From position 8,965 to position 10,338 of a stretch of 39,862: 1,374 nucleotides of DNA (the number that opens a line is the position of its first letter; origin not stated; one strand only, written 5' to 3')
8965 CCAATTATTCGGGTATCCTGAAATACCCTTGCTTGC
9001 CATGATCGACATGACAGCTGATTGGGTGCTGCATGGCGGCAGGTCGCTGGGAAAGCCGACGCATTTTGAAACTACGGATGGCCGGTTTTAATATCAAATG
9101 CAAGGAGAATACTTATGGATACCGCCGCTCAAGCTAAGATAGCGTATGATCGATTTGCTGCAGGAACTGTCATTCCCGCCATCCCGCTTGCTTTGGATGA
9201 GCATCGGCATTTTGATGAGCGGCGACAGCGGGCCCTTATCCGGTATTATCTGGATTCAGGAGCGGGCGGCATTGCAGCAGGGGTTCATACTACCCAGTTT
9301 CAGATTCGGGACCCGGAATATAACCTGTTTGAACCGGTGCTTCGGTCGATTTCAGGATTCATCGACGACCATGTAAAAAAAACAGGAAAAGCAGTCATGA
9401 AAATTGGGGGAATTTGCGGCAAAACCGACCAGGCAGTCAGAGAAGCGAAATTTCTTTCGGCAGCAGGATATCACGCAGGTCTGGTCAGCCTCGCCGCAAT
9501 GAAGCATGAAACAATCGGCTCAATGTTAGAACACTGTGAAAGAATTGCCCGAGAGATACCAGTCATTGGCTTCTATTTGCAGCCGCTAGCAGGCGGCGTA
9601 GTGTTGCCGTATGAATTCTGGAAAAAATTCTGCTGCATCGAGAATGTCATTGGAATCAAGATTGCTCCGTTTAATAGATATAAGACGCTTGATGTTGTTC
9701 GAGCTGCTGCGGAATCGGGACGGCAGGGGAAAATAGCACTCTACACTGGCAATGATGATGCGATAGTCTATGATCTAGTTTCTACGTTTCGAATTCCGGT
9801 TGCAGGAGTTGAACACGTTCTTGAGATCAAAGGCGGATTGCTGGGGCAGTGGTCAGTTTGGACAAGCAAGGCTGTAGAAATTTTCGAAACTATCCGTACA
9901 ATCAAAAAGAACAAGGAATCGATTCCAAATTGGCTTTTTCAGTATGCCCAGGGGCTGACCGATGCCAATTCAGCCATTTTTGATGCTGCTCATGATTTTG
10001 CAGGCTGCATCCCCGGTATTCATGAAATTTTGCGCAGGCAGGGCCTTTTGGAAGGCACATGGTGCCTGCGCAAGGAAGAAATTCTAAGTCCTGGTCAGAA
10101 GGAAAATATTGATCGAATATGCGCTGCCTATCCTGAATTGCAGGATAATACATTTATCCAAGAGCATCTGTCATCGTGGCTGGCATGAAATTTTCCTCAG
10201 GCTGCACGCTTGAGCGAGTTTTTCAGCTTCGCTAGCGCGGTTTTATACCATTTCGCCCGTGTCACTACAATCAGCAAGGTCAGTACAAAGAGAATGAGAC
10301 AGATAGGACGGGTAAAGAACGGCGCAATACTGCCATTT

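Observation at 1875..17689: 16-kb oxidoreductase and TIM-barrel-rich sugar-acid locus with no kinase, no regulator and no lyase, built around a TTT transporter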

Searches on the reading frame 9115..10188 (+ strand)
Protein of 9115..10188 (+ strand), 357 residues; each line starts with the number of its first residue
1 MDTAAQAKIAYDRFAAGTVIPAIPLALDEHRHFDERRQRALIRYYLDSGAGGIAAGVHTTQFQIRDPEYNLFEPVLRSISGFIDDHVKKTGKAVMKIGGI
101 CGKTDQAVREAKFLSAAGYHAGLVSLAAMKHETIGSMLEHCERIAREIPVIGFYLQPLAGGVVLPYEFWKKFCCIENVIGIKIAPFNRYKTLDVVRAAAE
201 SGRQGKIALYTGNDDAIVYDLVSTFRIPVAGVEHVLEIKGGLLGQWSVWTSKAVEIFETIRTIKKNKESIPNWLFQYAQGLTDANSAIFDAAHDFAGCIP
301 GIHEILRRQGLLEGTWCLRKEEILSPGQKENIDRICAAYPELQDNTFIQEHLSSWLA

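Call 3: search_protein_families(library=pfam, proteins=[window:9115-10188:+])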
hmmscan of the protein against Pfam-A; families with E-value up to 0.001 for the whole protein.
window:9115-10188:+ (357 aa): 1 family
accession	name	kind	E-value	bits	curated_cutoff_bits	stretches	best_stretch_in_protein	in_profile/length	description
PF00701.28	DHDPS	-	1.6e-06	27.5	22.1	1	18-218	4-191/289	Dihydrodipicolinate synthetase family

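Call 5: search_protein_families(library=ncbifam, proteins=[window:9115-10188:+], max_evalue=0.001)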
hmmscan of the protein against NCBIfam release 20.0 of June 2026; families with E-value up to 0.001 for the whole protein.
window:9115-10188:+ (357 aa): 0 families

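Call 11: search_solved_structures(query=window:9115-10188:+, max_evalue=1)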
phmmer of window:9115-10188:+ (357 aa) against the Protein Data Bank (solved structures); distinct sequences matched with E-value up to 1: 27.
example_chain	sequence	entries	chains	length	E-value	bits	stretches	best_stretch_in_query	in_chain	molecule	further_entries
7koc_A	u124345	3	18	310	0.0088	18.4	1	94-224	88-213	4-hydroxy-tetrahydrodipicolinate synthase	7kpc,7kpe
5f1u_A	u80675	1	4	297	0.016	17.6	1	94-224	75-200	4-hydroxy-tetrahydrodipicolinate synthase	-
4mlr_A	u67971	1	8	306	0.017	17.5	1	95-224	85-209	dihydrodipicolinate synthase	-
4mlj_A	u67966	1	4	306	0.017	17.5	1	95-224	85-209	dihydrodipicolinate synthase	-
7kx1_A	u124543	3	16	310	0.018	17.5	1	95-224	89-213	4-hydroxy-tetrahydrodipicolinate synthase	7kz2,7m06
5f1v_A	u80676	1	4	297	0.02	17.3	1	95-224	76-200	4-hydroxy-tetrahydrodipicolinate synthase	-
3ler_A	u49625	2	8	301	0.021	17.2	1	95-224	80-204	Dihydrodipicolinate synthase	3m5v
7klq_A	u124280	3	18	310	0.021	17.2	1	94-224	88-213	4-hydroxy-tetrahydrodipicolinate synthase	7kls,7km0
6tzu_A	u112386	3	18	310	0.021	17.2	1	95-224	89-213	4-hydroxy-tetrahydrodipicolinate synthase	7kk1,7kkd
4m19_A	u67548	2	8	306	0.022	17.2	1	95-224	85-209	4-hydroxy-tetrahydrodipicolinate synthase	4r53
4ly8_A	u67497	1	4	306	0.022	17.2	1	95-224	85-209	4-hydroxy-tetrahydrodipicolinate synthase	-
7ku6_A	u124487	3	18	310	0.022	17.2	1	94-224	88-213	4-hydroxy-tetrahydrodipicolinate synthase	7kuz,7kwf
7kel_A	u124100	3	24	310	0.022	17.1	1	94-224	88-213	4-hydroxy-tetrahydrodipicolinate synthase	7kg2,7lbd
7klt_A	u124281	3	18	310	0.022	17.1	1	95-224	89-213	4-hydroxy-tetrahydrodipicolinate synthase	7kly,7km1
7kwn_A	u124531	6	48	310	0.022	17.1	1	95-224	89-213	4-hydroxy-tetrahydrodipicolinate synthase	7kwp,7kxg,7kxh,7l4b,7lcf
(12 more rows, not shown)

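Call 13: find_homologous_proteins(query=window:9115-10188:+, max_evalue=0.00001)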
Query window:9115-10188:+ (357 aa): 8000 proteins with E <= 0.00001 among 8000 candidates; the best 120 are listed.
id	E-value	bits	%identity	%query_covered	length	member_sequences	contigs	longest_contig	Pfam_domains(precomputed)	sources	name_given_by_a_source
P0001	6.1e-237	804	98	100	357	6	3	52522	PF00701.29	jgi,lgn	-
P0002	4.8e-212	722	87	100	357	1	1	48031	PF00701.29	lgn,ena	-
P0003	3.5e-188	643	80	97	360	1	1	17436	PF00701.29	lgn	-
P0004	2.6e-142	492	62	96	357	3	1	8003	PF00701.29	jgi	jgi:dihydrodipicolinate synthase/N-acetylneuraminate lyase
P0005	3.1e-142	492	61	97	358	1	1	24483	PF00701.29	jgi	-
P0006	8.4e-141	487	63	96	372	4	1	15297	-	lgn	-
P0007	9.1e-141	487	60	97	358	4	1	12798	PF00701.29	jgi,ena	-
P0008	1.1e-140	487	60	97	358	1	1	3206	PF00701.29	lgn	-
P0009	1.4e-140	487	63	96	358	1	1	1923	-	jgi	jgi:dihydrodipicolinate synthase/N-acetylneuraminate lyase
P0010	1.4e-140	487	61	95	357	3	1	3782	PF00701.29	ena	-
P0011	2.2e-140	486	60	97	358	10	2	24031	PF00701.29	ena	-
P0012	3.3e-140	485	63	96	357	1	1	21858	PF00701.29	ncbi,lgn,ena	-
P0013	3.4e-140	485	60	97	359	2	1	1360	PF00701.29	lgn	-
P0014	3.4e-140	485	61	97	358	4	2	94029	PF00701.29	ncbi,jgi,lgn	jgi:dihydrodipicolinate synthase/N-acetylneuraminate lyase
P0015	6.4e-140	484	60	97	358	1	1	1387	-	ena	-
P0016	6.8e-140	484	61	96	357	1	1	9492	PF00701.29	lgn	-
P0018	3.6e-139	482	59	100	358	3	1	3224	PF00701.29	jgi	-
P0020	6.5e-139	481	61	97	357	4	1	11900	PF00701.29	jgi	jgi:dihydrodipicolinate synthase/N-acetylneuraminate lyase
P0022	1.0e-138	480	62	96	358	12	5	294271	-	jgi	-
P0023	2.0e-138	480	59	97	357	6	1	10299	PF00701.29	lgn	-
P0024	3.4e-138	479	58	100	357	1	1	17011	PF00701.29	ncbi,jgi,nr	ncbi:MAG: dihydrodipicolinate synthase family protein [Spirochaetales bacterium]|jgi:dihydrodipicoli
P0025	5.3e-138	478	59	97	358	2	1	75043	PF00701.29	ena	-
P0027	1.4e-137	477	62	95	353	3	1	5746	PF00701.29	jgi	jgi:dihydrodipicolinate synthase/N-acetylneuraminate lyase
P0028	1.9e-137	476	59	100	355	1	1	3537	PF00701.29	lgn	-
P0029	2.2e-137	476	63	96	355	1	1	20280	PF00701.29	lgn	-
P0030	3.3e-137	476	59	97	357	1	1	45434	PF00701.29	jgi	jgi:dihydrodipicolinate synthase/N-acetylneuraminate lyase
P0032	4.5e-137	475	60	95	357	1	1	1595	PF00701.29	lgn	-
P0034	5.1e-137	475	58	99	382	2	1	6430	PF00701.29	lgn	-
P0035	6.9e-137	474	62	95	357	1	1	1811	PF00701.29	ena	-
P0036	7.5e-137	474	60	96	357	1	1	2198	PF00701.29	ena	-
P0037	7.9e-137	474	60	97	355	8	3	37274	PF00701.29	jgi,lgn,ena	-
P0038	9.2e-137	474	58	97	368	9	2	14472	PF00701.29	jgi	-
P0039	1.1e-136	474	58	100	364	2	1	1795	PF00701.29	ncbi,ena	-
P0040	2.3e-136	473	60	95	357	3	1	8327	PF00701.29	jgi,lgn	jgi:dihydrodipicolinate synthase/N-acetylneuraminate lyase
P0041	3.8e-136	472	62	96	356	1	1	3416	PF00701.29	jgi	jgi:dihydrodipicolinate synthase/N-acetylneuraminate lyase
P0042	3.9e-136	472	60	99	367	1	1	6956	PF00701.29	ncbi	-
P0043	5.4e-136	472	60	96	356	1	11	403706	PF00701.29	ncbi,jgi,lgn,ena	-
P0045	9.7e-136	471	58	97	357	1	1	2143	PF00701.29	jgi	jgi:dihydrodipicolinate synthase/N-acetylneuraminate lyase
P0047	1.5e-135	470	60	98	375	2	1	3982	PF00701.29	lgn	-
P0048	1.8e-135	470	57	100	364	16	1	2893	PF00701.29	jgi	-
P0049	2.0e-135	470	60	96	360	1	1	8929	PF00701.29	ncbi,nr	ncbi:MAG: dihydrodipicolinate synthase family protein [Spirochaetes bacterium]|nr:dihydrodipicolinat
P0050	2.2e-135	470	59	100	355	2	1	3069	PF00701.29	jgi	-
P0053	9.0e-135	467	58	100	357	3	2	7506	PF00701.29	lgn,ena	-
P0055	1.8e-134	467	62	96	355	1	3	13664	PF00701.29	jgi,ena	jgi:dihydrodipicolinate synthase/N-acetylneuraminate lyase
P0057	2.3e-134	466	58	96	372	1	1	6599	PF00701.29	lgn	-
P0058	4.7e-134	465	57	97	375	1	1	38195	PF00701.29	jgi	-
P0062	8.3e-134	464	58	100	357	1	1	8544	PF00701.29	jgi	jgi:dihydrodipicolinate synthase/N-acetylneuraminate lyase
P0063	1.0e-133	464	59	96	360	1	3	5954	PF00701.29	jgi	jgi:dihydrodipicolinate synthase/N-acetylneuraminate lyase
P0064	1.6e-133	463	59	96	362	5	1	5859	PF00701.29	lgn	-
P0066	1.7e-133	463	62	96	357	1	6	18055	PF00701.29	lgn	-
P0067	2.8e-133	463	59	96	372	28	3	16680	PF00701.29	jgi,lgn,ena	jgi:hypothetical protein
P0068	3.7e-133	462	59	97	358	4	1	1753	PF00701.29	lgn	-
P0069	4.5e-133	462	60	96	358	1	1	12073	PF00701.29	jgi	-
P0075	3.9e-132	459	58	96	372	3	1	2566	PF00701.29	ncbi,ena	-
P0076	4.6e-132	459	57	95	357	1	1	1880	PF00701.29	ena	-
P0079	8.0e-132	458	59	97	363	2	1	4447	PF00701.29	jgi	jgi:dihydrodipicolinate synthase/N-acetylneuraminate lyase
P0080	9.1e-132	458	59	95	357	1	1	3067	PF00701.29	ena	-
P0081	1.0e-131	457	58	96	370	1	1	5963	PF00701.29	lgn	-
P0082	3.2e-131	456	58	95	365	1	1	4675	PF00701.29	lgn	-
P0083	3.4e-131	456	57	97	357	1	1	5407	PF00701.29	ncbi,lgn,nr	ncbi:MAG: dihydrodipicolinate synthase family protein [Verrucomicrobiota bacterium]|nr:dihydrodipico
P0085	4.9e-131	455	57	100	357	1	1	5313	PF00701.29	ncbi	-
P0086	6.7e-131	455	58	95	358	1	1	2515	PF00701.29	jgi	-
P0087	1.7e-130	453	57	97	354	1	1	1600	PF00701.29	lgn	-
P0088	1.8e-130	453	61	96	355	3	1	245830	PF00701.29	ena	-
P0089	3.2e-130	453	57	96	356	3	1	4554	PF00701.29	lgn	-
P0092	2.6e-129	450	57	95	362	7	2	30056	PF00701.29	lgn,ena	-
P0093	2.8e-129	449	58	96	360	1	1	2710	PF00701.29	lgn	-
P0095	3.2e-129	449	58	95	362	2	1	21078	PF00701.29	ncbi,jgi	-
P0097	5.7e-129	448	57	96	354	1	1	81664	PF00701.29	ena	-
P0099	1.8e-128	447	57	97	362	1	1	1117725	PF00701.29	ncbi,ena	-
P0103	4.6e-128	445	58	96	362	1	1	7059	PF00701.29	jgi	jgi:dihydrodipicolinate synthase/N-acetylneuraminate lyase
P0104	5.0e-128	445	59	97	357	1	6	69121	PF00701.29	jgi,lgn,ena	-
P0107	6.2e-128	445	58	95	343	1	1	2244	PF00701.29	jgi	-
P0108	6.5e-128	445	57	96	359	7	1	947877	PF00701.29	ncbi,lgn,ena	-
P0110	7.4e-128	445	57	98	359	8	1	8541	PF00701.29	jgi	-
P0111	7.9e-128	445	57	96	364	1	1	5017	PF00701.29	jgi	jgi:dihydrodipicolinate synthase/N-acetylneuraminate lyase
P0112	9.1e-128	444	58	96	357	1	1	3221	PF00701.29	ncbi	-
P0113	1.0e-127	444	56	95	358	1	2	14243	PF00701.29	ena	-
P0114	1.1e-127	444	58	97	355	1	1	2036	PF00701.29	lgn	-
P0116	1.5e-127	444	58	96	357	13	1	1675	PF00701.29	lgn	-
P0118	2.0e-127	443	55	96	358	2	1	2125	PF00701.29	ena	-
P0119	2.9e-127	443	57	97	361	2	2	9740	PF00701.29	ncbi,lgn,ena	-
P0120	3.5e-127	443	57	96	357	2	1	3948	PF00701.29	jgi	jgi:hypothetical protein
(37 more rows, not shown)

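Call 14: find_encoding_contigs(protein=P0002, flank=10000, max_places=2)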
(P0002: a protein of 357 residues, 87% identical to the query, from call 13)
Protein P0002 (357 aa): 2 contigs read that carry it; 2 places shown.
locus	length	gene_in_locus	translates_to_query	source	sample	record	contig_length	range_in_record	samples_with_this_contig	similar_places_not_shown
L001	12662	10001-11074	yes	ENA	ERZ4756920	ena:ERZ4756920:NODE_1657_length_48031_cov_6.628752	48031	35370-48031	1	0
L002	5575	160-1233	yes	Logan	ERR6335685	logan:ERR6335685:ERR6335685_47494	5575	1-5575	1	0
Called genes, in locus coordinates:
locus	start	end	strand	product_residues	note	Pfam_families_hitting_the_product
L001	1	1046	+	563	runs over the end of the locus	PF00528:BPD_transp_1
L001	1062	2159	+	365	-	PF00005:ABC_tran, PF08402:TOBE_2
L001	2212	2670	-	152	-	PF00571:CBS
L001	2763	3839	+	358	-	PF01408:GFO_IDH_MocA, PF02894:GFO_IDH_MocA_C (weak), PF22725:GFO_IDH_MocA_C3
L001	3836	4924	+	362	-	PF02615:Ldh_2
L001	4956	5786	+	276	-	PF01261:AP_endonuc_2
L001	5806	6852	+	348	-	PF01408:GFO_IDH_MocA, PF02894:GFO_IDH_MocA_C, PF22725:GFO_IDH_MocA_C3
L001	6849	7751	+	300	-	PF01261:AP_endonuc_2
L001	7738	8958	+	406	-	PF01979:Amidohydro_1, PF07969:Amidohydro_3 (weak)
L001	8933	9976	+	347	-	PF01370:Epimerase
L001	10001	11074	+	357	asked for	PF00701:DHDPS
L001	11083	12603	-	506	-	PF01970:TctA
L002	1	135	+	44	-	?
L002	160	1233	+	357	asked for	PF00701:DHDPS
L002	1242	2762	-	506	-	PF01970:TctA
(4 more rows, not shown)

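Call 15: find_encoding_contigs(protein=P0043, flank=10000, max_places=2)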
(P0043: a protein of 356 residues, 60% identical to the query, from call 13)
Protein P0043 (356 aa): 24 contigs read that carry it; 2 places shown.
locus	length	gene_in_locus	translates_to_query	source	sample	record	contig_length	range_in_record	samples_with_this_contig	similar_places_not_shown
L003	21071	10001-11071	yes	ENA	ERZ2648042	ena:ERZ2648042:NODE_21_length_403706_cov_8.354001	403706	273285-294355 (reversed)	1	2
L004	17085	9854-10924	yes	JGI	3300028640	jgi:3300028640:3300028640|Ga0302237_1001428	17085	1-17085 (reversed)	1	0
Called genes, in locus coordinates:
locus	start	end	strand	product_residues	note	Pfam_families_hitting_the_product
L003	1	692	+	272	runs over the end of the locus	PF00456:Transketolase_N, PF13292:DXP_synthase_N, PF00676:E1_dh (weak)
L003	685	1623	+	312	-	PF02779:Transket_pyr, PF17147:PFOR_II (faint), PF02780:Transketolase_C, PF22613:Transketolase_C_1 (weak)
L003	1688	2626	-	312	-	PF01408:GFO_IDH_MocA, PF22725:GFO_IDH_MocA_C3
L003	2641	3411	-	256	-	PF27030:AbpE_bact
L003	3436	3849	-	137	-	PF09383:NIL, PF12838:Fer4_7 (weak), PF12797:Fer4_2 (weak), PF13237:Fer4_10, PF00037:Fer4, PF12837:Fer4_6, PF14697:Fer4_21 (weak), PF12838:Fer4_7, +4 more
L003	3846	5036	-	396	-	PF01837:HcyBio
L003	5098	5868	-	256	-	-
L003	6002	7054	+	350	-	PF04166:PdxA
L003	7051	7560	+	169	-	PF03061:4HBT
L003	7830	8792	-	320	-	PF00696:AA_kinase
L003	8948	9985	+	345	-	PF01370:Epimerase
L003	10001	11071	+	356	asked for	PF00701:DHDPS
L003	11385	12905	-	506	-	PF01970:TctA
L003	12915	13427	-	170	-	PF07331:TctB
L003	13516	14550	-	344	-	PF03401:TctC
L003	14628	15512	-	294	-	PF01734:Patatin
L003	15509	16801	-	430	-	PF07690:MFS_1, PF13347:MFS_2, PF07690:MFS_1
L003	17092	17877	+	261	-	PF00106:adh_short, PF13561:adh_short_C2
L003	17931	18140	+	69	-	PF00403:HMA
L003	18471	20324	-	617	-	PF01973:MptE-like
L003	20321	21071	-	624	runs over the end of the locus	PF03717:PBP_dimer, PF00905:Transpeptidase, PF03793:PASTA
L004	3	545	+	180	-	?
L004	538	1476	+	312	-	PF02779:Transket_pyr, PF17147:PFOR_II (faint), PF02780:Transketolase_C, PF22613:Transketolase_C_1 (weak)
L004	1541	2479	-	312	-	PF01408:GFO_IDH_MocA, PF22725:GFO_IDH_MocA_C3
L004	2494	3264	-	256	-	PF27030:AbpE_bact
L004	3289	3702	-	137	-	PF09383:NIL, PF12838:Fer4_7 (weak), PF12797:Fer4_2 (weak), PF13237:Fer4_10, PF00037:Fer4, PF12837:Fer4_6, PF14697:Fer4_21 (weak), PF12838:Fer4_7, +4 more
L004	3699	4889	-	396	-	PF01837:HcyBio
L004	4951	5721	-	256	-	-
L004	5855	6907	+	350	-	PF04166:PdxA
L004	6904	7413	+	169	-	PF03061:4HBT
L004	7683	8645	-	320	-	PF00696:AA_kinase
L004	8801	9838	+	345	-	PF01370:Epimerase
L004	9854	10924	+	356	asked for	PF00701:DHDPS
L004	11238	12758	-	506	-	PF01970:TctA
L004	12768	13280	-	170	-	PF07331:TctB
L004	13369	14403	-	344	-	PF03401:TctC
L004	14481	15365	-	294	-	PF01734:Patatin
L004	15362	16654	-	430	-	PF07690:MFS_1, PF13347:MFS_2, PF07690:MFS_1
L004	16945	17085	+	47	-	?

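Call 16: find_encoding_contigs(protein=P0099, flank=10000, max_places=2)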
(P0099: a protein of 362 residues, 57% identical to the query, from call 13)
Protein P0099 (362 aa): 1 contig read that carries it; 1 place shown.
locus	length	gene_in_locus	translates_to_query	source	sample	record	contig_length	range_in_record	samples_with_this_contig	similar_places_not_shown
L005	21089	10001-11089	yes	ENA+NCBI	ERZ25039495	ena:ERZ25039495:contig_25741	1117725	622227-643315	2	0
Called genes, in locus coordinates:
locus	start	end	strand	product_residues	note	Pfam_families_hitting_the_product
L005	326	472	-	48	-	-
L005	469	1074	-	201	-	-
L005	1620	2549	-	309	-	PF00884:Sulfatase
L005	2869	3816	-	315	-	PF01208:URO-D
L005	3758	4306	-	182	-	-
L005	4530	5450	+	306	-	-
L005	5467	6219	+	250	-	PF04454:Linocin_M18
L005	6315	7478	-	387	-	PF00140:Sigma70_r1_2, PF04542:Sigma70_r2, PF04539:Sigma70_r3, PF04545:Sigma70_r4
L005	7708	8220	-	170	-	PF04982:TM_HPP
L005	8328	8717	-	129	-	PF00072:Response_reg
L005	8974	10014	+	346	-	PF01370:Epimerase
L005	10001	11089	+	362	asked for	PF00701:DHDPS (faint)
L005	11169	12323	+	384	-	PF02746:MR_MLE_N, PF13378:MR_MLE_C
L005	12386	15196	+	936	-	PF00923:TAL_FSA, PF00342:PGI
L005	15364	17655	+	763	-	-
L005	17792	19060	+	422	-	PF00465:Fe-ADH, PF13685:Fe-ADH_2 (weak), PF25137:ADH_Fe_C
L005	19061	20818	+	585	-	PF00884:Sulfatase, PF16347:SGSH_C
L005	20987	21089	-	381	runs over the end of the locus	PF02746:MR_MLE_N (weak), PF13378:MR_MLE_C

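Call 17: find_encoding_contigs(protein=P0003, flank=10000, max_places=1)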
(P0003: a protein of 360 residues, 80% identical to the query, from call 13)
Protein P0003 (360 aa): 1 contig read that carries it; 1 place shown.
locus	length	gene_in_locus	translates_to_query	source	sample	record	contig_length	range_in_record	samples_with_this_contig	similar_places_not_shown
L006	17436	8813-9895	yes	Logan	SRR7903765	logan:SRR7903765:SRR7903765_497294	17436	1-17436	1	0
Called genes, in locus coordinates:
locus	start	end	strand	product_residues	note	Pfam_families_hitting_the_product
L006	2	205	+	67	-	?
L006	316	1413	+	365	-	PF00005:ABC_tran, PF08402:TOBE_2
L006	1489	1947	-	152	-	PF00571:CBS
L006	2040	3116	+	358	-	PF01408:GFO_IDH_MocA, PF02894:GFO_IDH_MocA_C (weak), PF22725:GFO_IDH_MocA_C3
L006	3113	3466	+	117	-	PF02615:Ldh_2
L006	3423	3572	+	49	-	-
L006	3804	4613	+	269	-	PF01261:AP_endonuc_2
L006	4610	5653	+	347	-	PF01408:GFO_IDH_MocA, PF02894:GFO_IDH_MocA_C, PF22725:GFO_IDH_MocA_C3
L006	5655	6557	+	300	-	PF01261:AP_endonuc_2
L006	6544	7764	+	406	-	PF01979:Amidohydro_1, PF07969:Amidohydro_3 (weak)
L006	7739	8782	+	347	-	PF01370:Epimerase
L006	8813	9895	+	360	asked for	PF00701:DHDPS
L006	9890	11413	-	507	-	PF01970:TctA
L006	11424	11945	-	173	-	PF07331:TctB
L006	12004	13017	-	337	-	PF03401:TctC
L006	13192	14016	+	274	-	PF00106:adh_short, PF13561:adh_short_C2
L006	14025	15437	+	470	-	-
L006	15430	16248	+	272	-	PF01261:AP_endonuc_2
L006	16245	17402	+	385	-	PF01408:GFO_IDH_MocA, PF02894:GFO_IDH_MocA_C, PF22725:GFO_IDH_MocA_C3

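Call 18: find_encoding_contigs(protein=P0014, flank=10000, max_places=1)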
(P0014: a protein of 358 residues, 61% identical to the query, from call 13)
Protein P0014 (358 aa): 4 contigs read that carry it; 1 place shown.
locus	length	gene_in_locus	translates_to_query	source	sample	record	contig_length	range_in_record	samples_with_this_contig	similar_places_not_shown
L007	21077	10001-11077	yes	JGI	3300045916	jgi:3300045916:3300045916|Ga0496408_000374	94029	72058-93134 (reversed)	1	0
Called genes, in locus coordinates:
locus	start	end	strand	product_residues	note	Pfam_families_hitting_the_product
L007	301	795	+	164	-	PF00107:ADH_zinc_N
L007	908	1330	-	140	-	-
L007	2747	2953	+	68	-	-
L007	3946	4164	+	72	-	-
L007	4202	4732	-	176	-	PF00005:ABC_tran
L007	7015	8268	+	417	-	-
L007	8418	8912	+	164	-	-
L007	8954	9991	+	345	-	PF01370:Epimerase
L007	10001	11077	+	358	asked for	PF00701:DHDPS (faint)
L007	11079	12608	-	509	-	PF01970:TctA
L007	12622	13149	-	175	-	PF07331:TctB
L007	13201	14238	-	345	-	PF03401:TctC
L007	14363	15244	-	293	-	PF01734:Patatin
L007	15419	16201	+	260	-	PF00106:adh_short, PF08659:KR (weak), PF23441:SDR, PF13561:adh_short_C2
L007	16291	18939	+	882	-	PF00133:tRNA-synt_1, PF09334:tRNA-synt_1g, PF13603:tRNA-synt_1_2, PF08264:Anticodon_1, PF10458:Val_tRNA-synt_C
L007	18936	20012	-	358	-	-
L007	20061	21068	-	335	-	PF03401:TctC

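Call 19: find_encoding_contigs(protein=P0022, flank=10000, max_places=1)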
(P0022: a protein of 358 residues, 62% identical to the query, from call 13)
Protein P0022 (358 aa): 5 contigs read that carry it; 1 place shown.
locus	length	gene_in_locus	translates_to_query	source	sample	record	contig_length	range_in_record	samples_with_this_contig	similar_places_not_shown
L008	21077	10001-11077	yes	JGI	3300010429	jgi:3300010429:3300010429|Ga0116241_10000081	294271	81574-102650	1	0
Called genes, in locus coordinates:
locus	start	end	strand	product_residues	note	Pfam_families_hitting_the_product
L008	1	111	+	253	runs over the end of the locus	PF00814:TsaD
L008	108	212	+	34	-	-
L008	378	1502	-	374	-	-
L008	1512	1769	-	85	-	-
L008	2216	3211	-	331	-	PF03054:tRNA_Me_trans, PF20259:tRNA_Me_trans_M, PF20258:tRNA_Me_trans_C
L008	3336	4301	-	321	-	PF02445:NadA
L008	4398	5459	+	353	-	-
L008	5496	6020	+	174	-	PF03449:GreA_GreB_N (weak), PF01272:GreA_GreB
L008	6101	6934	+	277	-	PF01261:AP_endonuc_2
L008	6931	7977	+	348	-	PF01408:GFO_IDH_MocA, PF02894:GFO_IDH_MocA_C, PF22725:GFO_IDH_MocA_C3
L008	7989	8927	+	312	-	PF01261:AP_endonuc_2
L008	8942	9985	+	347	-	PF01370:Epimerase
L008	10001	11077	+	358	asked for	-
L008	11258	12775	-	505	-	PF01970:TctA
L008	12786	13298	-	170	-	PF07331:TctB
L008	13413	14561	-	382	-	PF03401:TctC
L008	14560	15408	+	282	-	PF00106:adh_short, PF13561:adh_short_C2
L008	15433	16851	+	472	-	-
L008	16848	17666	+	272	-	PF01261:AP_endonuc_2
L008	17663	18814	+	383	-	PF01408:GFO_IDH_MocA (weak), PF02894:GFO_IDH_MocA_C, PF22725:GFO_IDH_MocA_C3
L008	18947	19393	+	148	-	-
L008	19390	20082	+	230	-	-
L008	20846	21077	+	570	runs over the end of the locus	PF12161:HsdM_N, PF02384:N6_Mtase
